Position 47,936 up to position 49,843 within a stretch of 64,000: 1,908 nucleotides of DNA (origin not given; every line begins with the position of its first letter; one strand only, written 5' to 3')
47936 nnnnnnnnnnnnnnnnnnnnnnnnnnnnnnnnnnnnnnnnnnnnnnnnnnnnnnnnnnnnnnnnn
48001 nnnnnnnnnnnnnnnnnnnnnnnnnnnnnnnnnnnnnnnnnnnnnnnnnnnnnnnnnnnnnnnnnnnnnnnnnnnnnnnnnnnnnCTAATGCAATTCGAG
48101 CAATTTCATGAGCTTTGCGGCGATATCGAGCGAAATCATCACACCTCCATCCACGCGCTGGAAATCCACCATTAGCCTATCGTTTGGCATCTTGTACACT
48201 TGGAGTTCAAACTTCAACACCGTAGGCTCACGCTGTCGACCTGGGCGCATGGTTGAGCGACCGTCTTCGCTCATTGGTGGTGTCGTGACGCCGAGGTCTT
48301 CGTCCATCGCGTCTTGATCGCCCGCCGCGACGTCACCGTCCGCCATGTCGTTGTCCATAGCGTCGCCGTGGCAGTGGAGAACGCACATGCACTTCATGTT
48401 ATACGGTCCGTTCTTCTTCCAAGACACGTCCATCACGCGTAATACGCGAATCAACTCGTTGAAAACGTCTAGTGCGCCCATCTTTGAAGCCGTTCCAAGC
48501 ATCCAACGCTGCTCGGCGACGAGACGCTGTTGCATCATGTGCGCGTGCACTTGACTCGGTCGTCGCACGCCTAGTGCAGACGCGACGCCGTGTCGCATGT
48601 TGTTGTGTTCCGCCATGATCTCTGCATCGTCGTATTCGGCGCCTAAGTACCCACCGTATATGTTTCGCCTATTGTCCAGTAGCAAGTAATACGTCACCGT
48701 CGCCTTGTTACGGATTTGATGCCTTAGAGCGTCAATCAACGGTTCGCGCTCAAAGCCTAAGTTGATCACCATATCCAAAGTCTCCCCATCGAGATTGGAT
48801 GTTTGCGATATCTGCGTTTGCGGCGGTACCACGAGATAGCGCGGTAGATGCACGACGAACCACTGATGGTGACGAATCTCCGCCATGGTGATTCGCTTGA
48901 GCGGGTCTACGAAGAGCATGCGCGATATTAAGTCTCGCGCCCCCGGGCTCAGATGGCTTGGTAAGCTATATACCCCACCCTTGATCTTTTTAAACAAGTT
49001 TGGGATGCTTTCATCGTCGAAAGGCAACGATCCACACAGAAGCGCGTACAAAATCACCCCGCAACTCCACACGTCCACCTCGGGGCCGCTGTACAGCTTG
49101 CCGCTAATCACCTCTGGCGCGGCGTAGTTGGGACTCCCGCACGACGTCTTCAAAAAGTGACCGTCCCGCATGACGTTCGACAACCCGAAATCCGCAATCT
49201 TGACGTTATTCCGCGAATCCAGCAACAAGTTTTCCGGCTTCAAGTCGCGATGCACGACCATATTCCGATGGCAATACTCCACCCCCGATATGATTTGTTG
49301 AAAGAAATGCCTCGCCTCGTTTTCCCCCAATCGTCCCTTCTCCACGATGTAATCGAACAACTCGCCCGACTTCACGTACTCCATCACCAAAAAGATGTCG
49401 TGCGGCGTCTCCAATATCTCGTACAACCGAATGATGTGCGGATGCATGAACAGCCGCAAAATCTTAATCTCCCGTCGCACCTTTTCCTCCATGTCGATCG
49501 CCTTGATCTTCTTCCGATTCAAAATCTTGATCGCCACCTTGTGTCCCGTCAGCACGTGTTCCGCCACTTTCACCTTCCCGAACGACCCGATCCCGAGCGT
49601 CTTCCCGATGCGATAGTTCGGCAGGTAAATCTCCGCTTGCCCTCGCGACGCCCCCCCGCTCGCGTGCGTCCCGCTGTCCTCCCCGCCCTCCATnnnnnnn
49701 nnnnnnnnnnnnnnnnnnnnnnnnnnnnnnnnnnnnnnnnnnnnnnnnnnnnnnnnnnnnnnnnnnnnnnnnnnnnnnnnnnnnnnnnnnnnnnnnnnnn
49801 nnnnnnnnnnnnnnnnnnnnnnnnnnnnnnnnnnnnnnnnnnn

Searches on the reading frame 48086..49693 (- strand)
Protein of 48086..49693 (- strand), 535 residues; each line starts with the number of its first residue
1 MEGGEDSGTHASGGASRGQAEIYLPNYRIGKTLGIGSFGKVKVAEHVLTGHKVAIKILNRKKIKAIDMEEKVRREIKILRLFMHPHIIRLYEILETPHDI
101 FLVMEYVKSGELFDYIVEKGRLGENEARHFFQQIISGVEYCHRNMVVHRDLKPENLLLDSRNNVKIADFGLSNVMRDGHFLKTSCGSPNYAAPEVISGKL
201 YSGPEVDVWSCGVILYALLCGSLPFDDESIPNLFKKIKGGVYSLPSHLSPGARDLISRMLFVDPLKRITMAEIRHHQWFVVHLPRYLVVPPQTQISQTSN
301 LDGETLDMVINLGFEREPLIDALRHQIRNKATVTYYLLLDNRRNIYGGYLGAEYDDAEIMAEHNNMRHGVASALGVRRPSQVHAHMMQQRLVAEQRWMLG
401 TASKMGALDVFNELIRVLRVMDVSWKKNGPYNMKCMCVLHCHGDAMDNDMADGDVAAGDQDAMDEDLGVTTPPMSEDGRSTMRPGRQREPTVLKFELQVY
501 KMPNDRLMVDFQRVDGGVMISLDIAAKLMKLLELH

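Call 59: search_protein_families(library=pfam, proteins=[window:48086-49693:-], max_evalue=0.00001)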
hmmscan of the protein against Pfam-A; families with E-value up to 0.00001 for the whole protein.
window:48086-49693:- (535 aa): 4 families
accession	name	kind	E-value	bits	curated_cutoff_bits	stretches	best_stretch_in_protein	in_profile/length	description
PF00069.31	Pkinase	-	1.9e-80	270.5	31.7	1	27-279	1-263/263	Protein kinase domain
PF07714.23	PK_Tyr_Ser-Thr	-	2.4e-41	142.2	23.1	1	29-275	3-256/258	Protein tyrosine and serine/threonine kinase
PF02149.25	KA1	-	6e-12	45.5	23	1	491-534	1-45/45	Kinase associated domain 1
PF14531.12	Kinase-like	-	4.9e-07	29.7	25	1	125-227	144-253/289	Kinase-like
